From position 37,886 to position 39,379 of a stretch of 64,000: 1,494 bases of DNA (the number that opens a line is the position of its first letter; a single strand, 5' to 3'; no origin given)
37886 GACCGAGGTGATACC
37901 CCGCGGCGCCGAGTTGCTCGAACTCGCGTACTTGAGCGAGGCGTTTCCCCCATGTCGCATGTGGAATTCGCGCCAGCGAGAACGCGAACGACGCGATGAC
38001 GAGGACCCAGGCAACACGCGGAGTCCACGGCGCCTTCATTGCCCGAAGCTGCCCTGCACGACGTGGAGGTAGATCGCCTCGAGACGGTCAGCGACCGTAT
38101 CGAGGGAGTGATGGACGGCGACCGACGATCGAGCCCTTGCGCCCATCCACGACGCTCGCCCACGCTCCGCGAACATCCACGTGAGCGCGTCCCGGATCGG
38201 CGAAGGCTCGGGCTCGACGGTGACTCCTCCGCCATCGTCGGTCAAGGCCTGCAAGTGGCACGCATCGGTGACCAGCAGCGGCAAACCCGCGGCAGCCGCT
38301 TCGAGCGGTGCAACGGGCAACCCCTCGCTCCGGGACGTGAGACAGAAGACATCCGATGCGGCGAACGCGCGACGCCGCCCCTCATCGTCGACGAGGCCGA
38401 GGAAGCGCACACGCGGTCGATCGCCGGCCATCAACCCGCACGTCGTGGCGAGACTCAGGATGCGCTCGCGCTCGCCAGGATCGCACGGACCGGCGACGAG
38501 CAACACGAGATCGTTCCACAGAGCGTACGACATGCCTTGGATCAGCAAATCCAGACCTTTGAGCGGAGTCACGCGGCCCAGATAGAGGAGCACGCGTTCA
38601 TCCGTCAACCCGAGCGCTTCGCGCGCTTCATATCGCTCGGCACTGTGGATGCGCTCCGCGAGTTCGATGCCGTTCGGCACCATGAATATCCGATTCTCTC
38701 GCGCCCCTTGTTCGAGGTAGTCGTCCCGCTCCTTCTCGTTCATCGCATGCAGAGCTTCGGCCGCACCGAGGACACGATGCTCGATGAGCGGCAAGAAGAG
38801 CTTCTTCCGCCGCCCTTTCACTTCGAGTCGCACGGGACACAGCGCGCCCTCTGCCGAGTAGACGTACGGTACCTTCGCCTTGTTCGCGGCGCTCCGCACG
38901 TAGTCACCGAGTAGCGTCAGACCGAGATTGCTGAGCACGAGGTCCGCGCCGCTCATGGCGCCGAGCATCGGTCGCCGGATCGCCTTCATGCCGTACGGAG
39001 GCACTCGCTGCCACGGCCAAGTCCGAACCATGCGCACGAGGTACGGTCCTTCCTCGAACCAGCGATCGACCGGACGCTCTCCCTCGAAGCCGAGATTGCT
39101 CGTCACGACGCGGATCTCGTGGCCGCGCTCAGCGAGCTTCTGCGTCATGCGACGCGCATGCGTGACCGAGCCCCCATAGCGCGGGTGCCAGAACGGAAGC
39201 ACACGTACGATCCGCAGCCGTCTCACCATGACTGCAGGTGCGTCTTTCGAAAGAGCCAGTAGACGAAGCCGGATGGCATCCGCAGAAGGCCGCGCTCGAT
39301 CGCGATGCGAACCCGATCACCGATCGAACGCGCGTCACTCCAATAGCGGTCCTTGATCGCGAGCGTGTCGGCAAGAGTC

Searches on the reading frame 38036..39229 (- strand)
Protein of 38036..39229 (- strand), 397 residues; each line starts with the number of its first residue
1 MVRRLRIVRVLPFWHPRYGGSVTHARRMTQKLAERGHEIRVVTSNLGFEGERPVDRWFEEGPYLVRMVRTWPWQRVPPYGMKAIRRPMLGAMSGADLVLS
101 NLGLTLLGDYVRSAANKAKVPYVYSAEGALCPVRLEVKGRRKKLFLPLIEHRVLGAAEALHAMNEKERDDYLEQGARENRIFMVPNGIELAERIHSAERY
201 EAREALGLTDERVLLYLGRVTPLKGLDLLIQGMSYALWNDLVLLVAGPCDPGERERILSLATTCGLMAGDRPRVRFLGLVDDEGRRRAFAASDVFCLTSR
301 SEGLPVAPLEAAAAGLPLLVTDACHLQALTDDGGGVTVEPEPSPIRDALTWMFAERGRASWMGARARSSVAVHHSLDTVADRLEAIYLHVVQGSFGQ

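Call 19: search_protein_families(library=pfam, proteins=[window:38036-39229:-], max_evalue=0.0001)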
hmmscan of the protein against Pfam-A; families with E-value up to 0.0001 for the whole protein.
window:38036-39229:- (397 aa): 6 families
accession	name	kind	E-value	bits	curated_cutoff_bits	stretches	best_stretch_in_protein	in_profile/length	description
PF00534.26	Glycos_transf_1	-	6.7e-21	75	26.4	1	201-367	4-170/172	Glycosyl transferases group 1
PF13692.12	Glyco_trans_1_4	-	1.2e-19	71.5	27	1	212-351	2-138/142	Glycosyl transferases group 1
PF13579.12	Glyco_trans_4_4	-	3.6e-19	70.1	29.7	1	19-187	1-158/158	Glycosyl transferase 4-like domain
PF13439.12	Glyco_transf_4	-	1.4e-14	54.9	28.5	1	18-191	1-169/170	Glycosyltransferase Family 4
PF20706.3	GT4-conflict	-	2.5e-10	40.3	26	1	208-326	194-316/385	Family 4 Glycosyltransferase in conflict systems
PF13524.12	Glyco_trans_1_2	-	7.9e-05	23.1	25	0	273-384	28-143/144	Glycosyl transferase-like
